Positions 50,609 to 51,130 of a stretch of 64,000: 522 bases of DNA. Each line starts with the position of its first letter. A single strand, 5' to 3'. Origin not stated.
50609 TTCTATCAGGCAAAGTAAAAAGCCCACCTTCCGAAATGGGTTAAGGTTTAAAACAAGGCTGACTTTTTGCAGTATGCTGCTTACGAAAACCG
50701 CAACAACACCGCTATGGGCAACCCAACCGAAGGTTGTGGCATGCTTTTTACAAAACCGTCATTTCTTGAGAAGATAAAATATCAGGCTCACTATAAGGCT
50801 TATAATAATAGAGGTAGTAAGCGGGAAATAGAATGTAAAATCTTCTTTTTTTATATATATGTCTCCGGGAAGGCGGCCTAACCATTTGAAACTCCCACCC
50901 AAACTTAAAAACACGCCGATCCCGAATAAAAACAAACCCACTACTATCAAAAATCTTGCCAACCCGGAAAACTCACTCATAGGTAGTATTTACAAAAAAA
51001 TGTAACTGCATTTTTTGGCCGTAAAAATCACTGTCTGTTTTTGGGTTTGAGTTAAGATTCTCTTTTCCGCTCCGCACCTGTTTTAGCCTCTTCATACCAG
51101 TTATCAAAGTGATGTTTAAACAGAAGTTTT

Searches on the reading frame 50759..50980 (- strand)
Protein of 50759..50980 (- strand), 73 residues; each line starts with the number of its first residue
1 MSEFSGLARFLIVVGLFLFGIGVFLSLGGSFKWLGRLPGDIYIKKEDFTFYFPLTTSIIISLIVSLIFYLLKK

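Call 66: search_protein_families(library=pfam, proteins=[window:50759-50980:-], max_evalue=0.0001)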
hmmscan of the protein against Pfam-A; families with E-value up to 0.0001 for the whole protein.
window:50759-50980:- (73 aa): 1 family
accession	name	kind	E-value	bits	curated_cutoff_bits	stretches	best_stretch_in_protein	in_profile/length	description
PF11146.13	DUF2905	-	3.5e-23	82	22.2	1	9-71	2-64/64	Protein of unknown function (DUF2905)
